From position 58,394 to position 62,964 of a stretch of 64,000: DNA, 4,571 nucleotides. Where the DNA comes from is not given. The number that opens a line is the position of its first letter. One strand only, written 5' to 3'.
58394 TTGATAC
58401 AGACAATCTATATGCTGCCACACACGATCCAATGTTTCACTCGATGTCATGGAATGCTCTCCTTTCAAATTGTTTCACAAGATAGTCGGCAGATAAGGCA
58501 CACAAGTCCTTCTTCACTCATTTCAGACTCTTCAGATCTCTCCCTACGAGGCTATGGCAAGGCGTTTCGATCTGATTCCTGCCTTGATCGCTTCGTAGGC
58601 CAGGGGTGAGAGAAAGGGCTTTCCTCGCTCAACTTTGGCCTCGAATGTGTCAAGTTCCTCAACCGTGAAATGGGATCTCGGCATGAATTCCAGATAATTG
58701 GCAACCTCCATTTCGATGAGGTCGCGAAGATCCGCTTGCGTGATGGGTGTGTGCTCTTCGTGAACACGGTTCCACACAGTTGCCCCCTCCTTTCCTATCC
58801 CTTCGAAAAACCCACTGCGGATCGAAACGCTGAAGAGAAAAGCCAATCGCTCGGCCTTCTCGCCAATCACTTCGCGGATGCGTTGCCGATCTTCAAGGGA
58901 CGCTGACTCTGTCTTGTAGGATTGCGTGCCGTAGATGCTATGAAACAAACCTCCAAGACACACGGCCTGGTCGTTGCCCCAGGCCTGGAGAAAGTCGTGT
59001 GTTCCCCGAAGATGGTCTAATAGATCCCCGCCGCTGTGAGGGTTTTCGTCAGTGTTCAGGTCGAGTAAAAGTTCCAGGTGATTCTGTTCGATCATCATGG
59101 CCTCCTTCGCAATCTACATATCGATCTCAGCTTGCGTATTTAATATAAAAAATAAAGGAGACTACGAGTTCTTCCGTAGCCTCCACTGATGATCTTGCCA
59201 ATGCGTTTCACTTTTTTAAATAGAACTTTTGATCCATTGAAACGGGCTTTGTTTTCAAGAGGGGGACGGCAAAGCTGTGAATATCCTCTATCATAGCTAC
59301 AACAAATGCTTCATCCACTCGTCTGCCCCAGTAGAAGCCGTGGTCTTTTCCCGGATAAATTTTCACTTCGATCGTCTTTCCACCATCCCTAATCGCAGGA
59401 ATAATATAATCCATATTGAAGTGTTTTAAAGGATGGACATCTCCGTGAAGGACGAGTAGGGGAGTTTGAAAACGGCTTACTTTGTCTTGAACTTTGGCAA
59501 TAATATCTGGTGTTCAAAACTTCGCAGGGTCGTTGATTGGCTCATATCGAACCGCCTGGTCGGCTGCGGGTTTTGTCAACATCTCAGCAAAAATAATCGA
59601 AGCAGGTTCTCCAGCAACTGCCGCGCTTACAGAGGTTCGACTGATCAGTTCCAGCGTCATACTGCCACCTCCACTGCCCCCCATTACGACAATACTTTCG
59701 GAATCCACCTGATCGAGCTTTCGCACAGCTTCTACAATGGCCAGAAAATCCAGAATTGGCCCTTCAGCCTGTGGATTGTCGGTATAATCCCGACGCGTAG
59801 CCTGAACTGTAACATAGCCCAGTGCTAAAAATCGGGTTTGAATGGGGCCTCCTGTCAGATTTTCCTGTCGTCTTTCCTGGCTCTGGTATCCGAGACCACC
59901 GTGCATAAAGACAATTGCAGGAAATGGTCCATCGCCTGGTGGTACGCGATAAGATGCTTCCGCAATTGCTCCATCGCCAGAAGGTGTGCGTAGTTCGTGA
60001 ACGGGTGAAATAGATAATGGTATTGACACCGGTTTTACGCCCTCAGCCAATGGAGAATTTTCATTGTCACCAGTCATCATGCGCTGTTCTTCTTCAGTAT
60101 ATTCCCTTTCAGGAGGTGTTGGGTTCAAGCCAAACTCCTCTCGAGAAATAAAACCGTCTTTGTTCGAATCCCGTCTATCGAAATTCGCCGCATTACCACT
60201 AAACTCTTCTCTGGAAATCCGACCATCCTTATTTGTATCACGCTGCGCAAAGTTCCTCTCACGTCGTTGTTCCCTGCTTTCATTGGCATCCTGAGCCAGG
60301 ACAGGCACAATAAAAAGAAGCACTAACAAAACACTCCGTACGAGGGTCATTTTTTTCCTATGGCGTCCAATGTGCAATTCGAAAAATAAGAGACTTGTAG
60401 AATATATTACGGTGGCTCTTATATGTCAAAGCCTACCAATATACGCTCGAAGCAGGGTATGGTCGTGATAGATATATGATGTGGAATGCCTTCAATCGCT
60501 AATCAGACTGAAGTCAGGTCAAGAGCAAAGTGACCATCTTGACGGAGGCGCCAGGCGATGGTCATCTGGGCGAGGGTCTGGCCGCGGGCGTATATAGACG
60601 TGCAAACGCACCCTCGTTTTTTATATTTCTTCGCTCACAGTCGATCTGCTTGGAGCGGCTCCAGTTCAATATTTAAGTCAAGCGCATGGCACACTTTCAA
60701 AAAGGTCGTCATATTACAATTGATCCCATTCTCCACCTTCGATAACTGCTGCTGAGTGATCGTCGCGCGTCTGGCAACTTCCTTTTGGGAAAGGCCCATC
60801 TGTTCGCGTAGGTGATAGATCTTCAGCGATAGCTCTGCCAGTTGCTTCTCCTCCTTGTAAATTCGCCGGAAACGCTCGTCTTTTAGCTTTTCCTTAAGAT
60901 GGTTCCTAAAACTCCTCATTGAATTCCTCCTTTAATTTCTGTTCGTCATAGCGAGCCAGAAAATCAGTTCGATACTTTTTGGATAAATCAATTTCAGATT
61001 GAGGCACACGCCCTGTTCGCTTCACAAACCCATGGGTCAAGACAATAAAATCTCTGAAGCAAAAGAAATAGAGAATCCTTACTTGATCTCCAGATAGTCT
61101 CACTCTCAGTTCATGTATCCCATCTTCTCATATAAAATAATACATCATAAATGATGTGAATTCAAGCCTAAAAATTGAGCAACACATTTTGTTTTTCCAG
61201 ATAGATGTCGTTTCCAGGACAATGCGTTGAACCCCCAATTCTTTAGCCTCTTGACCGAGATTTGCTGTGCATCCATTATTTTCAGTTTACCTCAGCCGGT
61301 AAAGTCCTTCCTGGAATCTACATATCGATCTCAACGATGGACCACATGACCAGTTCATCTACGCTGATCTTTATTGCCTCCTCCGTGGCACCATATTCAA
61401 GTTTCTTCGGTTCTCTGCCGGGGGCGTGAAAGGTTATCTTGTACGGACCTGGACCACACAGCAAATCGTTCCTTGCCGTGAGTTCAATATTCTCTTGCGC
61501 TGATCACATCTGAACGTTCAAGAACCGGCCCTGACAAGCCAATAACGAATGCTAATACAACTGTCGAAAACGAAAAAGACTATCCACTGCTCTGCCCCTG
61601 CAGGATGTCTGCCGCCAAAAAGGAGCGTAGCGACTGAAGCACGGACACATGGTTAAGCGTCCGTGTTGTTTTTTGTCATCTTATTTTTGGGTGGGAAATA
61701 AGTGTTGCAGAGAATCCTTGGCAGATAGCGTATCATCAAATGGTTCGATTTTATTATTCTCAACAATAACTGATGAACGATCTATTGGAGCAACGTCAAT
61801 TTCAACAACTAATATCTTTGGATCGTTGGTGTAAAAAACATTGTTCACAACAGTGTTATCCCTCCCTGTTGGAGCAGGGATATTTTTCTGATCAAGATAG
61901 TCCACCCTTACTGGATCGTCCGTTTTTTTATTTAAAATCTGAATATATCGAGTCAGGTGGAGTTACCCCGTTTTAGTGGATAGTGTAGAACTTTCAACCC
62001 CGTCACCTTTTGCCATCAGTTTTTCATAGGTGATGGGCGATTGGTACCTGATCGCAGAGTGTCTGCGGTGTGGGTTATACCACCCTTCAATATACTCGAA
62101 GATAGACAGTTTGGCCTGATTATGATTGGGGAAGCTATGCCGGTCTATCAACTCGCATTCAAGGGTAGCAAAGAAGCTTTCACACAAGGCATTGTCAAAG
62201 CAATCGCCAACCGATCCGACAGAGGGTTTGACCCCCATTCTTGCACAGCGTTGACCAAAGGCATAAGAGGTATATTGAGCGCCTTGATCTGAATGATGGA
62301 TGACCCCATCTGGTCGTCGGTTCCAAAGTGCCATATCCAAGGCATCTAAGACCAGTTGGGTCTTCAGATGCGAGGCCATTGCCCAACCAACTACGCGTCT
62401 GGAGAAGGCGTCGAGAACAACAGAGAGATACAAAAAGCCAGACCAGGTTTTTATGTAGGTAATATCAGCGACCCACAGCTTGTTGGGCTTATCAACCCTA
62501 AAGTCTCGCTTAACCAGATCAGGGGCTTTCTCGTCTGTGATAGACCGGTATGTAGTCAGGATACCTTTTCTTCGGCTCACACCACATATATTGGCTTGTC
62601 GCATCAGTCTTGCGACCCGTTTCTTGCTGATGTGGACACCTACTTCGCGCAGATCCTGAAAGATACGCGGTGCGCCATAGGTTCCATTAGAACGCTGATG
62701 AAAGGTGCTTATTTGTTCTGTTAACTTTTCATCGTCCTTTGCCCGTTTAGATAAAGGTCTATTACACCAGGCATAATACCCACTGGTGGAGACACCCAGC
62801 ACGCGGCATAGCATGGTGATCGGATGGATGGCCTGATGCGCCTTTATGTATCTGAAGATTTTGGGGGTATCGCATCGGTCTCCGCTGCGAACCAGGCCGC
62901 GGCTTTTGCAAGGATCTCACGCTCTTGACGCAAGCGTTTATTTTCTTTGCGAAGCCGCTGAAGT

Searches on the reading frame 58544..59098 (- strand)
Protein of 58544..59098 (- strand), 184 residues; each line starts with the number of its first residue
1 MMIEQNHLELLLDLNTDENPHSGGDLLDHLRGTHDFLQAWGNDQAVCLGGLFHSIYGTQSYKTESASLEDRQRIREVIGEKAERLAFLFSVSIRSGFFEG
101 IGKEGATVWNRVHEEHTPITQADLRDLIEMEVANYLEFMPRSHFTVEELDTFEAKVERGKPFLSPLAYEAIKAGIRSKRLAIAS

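Call 7: search_protein_families(library=pfam, max_evalue=0.1, proteins=[window:58544-59098:-])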
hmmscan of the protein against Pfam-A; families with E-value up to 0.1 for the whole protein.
window:58544-59098:- (184 aa): 1 family
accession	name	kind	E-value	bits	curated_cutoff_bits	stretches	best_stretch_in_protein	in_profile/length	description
PF20680.3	DUF6817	-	1.5e-25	89.6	25.2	1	11-91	2-82/85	Domain of unknown function (DUF6817)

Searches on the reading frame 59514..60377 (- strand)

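Call 7: search_protein_families(library=pfam, max_evalue=0.1, proteins=[window:59514-60377:-])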
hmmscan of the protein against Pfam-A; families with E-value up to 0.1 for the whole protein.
window:59514-60377:- (287 aa): 10 families
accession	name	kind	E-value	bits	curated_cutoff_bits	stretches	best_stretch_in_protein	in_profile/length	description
PF13202.12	EF-hand_5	-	1.3e-09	37.5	25.9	2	43-59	5-21/25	EF hand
PF00036.39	EF-hand_1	-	3.7e-07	29.7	25.4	2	43-59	6-22/29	EF hand domain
PF00326.27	Peptidase_S9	-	5.9e-06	26.4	22.6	1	207-258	44-97/213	Prolyl oligopeptidase family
PF05448.18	AXE1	-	1.2e-05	24.7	21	1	209-243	158-192/321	Acetyl xylan esterase (AXE1)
PF20434.5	BD-FAE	-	2.6e-05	24.3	26.8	1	148-241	9-103/215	BD-FAE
PF13499.12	EF-hand_7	-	2.7e-05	24.9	30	1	43-59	46-62/67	EF-hand domain pair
PF13405.12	EF-hand_6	-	3e-05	23.8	25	0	47-59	10-22/30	EF-hand domain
PF07859.19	Abhydrolase_3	-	0.022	15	25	1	208-251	49-95/210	alpha/beta hydrolase fold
PF01738.24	DLH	-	0.044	13.8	21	0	208-255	77-126/217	Dienelactone hydrolase family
PF13833.12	EF-hand_8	-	0.051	13.8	28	0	47-60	35-48/54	EF-hand domain pair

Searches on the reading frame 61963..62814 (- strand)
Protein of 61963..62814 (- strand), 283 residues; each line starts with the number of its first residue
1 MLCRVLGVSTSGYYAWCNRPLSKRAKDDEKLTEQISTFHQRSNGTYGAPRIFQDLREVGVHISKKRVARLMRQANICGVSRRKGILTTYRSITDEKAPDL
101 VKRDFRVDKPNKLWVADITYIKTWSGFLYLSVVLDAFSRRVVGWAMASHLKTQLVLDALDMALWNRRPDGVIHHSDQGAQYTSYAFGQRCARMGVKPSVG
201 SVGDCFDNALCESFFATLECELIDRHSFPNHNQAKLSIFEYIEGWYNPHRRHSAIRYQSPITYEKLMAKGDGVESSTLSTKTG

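Call 7: search_protein_families(library=pfam, max_evalue=0.1, proteins=[window:61963-62814:-])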
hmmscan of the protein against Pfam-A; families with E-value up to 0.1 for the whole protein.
window:61963-62814:- (283 aa): 5 families
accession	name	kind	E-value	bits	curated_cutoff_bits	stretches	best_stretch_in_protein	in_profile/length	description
PF00665.32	rve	-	1.8e-28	99.2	32.6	1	109-205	3-102/102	Integrase core domain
PF13276.12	HTH_21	-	3.7e-18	66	28.1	1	27-83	2-59/60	HTH-like domain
PF13683.12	rve_3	-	1.2e-12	47.8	26.5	1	194-260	2-67/67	Integrase core domain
PF13333.12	rve_2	-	8.9e-11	42.2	22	1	212-265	1-53/56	Integrase core domain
PF01498.24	HTH_Tnp_Tc3_2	-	0.023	15.4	31.5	1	48-90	16-58/72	Transposase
